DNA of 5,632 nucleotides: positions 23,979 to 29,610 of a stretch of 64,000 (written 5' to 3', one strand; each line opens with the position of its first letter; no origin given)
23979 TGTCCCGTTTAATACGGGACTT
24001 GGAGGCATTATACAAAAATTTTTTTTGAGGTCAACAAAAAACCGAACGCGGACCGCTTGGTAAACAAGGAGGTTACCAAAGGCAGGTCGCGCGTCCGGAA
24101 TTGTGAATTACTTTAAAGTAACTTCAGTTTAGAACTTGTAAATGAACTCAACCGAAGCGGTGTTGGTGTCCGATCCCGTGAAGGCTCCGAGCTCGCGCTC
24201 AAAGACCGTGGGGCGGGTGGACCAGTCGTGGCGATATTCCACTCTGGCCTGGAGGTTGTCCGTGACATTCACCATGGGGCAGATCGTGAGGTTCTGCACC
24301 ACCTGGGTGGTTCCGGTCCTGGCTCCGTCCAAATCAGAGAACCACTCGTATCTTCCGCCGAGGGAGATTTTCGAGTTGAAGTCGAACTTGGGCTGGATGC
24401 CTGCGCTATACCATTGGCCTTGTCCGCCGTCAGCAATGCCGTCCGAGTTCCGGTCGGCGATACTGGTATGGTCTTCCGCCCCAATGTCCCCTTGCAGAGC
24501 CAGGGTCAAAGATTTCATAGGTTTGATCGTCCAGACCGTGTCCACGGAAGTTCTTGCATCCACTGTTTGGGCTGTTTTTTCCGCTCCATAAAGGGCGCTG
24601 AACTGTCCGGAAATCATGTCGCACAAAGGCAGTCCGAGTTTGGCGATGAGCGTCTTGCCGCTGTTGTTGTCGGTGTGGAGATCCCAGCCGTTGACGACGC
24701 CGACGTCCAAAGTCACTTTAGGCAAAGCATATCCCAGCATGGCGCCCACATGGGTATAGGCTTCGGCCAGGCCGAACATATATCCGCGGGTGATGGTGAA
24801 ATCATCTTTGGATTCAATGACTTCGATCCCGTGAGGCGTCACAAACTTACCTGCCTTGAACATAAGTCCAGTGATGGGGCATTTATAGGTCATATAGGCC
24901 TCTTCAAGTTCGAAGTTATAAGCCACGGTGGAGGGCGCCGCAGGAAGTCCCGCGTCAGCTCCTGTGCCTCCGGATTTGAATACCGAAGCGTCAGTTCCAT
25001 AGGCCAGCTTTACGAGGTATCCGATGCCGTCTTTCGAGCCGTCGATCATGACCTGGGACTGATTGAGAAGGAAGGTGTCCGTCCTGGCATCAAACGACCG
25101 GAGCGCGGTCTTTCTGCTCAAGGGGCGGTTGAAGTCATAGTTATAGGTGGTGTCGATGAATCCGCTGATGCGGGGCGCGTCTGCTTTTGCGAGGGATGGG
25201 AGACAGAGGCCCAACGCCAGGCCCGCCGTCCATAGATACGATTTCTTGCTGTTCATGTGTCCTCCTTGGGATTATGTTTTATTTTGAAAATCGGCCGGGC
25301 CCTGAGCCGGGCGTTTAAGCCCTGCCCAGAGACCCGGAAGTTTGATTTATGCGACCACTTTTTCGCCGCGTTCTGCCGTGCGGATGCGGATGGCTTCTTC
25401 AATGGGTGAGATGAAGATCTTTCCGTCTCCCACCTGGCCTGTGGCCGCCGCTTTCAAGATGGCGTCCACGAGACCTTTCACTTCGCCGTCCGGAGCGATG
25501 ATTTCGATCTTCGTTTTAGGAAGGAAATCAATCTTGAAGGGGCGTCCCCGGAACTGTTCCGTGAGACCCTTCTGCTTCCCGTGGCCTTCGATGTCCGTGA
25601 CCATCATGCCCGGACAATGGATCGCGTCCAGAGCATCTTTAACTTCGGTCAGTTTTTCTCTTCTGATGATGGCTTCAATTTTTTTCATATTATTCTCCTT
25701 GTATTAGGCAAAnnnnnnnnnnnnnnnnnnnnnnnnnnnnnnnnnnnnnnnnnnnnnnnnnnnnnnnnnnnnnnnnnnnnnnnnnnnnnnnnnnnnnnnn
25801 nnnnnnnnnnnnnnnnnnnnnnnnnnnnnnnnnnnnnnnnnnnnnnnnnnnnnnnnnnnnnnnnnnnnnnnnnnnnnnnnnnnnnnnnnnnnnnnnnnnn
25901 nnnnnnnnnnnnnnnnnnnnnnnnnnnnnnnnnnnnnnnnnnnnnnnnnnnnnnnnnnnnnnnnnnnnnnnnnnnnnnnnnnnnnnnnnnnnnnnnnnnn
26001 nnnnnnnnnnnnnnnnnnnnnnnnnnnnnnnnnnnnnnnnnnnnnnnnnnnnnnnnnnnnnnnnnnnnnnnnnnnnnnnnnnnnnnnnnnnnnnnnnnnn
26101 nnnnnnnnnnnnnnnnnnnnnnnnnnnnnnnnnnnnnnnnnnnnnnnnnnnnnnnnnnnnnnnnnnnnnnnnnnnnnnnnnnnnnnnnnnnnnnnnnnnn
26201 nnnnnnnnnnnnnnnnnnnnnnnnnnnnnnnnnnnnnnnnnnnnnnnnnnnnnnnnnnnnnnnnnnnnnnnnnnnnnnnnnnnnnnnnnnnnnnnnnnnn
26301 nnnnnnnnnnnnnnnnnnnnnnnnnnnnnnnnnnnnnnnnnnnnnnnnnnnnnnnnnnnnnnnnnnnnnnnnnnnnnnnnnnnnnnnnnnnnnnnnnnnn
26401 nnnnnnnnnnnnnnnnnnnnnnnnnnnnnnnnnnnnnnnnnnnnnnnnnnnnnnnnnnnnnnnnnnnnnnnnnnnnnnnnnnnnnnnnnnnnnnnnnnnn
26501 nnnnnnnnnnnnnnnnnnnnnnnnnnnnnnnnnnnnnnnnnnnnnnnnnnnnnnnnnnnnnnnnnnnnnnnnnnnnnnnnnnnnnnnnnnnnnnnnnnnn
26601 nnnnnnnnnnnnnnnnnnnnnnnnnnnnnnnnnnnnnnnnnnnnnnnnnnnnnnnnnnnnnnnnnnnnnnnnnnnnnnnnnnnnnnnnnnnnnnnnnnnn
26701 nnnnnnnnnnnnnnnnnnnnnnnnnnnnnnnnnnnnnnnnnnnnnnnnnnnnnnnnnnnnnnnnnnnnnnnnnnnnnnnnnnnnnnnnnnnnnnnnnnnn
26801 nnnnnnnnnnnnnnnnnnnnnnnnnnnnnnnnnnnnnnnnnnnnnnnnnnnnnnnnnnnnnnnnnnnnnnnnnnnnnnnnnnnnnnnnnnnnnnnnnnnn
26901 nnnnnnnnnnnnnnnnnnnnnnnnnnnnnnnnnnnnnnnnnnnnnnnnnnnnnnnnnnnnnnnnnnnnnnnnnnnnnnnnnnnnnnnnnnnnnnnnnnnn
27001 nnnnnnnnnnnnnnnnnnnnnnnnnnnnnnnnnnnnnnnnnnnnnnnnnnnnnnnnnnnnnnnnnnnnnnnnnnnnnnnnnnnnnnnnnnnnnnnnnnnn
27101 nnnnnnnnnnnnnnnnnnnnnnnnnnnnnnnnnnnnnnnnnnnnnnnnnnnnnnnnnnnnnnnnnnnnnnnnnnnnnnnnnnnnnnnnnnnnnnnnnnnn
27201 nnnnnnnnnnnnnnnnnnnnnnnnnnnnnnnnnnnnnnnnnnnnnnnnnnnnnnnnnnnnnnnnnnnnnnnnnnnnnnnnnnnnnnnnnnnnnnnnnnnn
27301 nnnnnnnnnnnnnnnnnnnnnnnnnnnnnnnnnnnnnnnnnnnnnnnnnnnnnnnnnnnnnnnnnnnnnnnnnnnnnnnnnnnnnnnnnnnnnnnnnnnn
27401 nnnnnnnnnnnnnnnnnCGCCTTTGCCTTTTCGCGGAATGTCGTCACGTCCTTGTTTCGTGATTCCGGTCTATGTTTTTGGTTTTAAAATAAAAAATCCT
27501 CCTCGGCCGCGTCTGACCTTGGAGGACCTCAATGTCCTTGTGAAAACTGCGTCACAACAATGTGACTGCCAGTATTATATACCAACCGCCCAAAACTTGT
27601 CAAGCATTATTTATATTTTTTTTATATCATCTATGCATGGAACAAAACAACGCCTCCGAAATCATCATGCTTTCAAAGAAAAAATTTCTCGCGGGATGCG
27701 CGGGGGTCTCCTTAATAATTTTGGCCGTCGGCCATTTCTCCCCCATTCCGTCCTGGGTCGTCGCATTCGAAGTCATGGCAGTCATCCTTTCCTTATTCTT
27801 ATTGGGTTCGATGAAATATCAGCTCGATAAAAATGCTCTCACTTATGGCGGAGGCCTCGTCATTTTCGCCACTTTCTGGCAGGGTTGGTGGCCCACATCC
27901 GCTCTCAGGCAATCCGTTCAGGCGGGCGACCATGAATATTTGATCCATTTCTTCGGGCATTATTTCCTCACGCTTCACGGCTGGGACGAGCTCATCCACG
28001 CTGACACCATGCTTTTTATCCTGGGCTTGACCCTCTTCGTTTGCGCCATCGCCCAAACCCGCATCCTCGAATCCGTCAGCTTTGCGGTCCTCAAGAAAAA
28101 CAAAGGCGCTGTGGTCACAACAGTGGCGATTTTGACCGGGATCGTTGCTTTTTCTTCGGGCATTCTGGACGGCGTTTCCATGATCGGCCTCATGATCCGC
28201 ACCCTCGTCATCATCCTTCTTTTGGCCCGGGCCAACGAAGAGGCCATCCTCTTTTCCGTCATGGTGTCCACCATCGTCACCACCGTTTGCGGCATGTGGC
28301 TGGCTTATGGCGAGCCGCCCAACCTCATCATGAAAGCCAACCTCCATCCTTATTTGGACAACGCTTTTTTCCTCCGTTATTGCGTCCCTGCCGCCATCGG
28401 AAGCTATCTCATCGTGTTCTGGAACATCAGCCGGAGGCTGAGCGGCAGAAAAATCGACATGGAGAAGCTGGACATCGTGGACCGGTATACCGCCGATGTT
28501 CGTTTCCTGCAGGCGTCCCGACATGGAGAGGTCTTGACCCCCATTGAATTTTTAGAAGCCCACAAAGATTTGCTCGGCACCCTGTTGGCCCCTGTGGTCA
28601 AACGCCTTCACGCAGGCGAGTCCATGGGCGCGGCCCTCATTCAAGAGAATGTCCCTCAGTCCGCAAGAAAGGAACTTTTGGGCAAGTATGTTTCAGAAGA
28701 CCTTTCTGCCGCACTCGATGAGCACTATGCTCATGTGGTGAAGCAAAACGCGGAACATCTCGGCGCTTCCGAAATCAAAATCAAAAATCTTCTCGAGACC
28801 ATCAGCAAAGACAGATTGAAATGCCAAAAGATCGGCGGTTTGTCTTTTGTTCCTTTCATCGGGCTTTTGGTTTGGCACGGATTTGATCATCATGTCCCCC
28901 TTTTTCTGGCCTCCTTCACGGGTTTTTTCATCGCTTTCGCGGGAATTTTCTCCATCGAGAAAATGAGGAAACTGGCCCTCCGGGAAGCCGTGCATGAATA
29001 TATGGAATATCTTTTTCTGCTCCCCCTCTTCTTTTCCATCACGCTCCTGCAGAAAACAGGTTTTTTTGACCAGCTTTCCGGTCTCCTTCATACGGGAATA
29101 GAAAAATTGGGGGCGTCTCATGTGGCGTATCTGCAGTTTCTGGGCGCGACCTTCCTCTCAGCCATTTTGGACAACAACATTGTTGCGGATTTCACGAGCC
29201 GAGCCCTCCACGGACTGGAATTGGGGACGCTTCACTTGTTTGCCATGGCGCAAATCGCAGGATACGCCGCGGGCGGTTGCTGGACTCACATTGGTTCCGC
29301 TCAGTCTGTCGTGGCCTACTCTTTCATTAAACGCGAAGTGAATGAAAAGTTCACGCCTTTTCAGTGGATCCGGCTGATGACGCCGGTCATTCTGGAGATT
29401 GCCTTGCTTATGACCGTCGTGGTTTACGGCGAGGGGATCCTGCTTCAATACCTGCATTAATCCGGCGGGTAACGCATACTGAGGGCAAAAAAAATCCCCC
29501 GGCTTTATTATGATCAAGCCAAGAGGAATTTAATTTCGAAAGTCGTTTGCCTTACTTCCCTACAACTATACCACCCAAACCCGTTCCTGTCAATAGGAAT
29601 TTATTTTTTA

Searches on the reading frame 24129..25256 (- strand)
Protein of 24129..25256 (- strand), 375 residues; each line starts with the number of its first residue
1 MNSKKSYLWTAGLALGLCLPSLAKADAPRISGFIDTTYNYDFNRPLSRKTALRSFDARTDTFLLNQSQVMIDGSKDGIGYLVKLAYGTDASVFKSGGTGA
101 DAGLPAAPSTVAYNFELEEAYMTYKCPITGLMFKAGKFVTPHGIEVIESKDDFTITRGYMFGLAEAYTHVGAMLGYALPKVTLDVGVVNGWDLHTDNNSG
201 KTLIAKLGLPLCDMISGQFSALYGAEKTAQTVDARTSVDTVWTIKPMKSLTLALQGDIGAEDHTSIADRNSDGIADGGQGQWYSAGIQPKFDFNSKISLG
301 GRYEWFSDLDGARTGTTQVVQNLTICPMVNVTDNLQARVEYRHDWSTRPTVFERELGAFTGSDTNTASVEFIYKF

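Call 13: search_protein_families(library=pfam, proteins=[window:24129-25256:-], max_evalue=0.001)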
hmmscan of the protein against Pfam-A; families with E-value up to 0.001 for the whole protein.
window:24129-25256:- (375 aa): 2 families
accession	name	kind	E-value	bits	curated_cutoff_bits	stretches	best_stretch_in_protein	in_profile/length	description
PF07642.17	BBP2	-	1.3e-61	209.2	26.2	1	30-375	4-339/339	Putative beta-barrel porin-2, OmpL-like. bbp2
PF11336.14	DUF3138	-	0.00047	19.4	27.3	0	321-375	473-525/525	Protein of unknown function (DUF3138)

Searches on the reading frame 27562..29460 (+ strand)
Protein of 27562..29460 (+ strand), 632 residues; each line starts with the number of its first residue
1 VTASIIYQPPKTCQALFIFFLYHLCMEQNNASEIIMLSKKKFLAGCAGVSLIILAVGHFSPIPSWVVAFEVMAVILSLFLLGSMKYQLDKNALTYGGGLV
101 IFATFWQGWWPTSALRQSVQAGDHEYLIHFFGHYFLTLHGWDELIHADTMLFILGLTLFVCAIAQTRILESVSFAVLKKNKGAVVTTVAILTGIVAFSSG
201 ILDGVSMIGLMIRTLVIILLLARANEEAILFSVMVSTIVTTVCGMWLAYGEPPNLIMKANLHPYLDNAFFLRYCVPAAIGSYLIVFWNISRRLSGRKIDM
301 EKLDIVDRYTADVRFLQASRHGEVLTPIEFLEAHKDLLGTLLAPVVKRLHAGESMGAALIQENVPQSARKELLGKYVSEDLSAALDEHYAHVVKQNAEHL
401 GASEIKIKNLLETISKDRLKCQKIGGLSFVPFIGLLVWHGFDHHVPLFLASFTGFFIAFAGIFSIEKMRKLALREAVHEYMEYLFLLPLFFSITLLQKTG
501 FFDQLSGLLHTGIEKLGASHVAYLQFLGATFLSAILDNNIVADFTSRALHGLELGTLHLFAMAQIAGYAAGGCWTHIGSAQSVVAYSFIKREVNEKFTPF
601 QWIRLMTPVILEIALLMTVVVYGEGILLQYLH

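Call 68: search_protein_families(library=pfam, proteins=[window:27562-29460:+], max_evalue=0.00001)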
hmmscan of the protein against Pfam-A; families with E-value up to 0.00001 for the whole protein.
window:27562-29460:+ (632 aa): 1 family
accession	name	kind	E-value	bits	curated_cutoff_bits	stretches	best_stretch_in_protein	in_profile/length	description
PF03600.22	CitMHS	-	1.2e-15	57.9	31.9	1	144-542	36-307/336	Citrate transporter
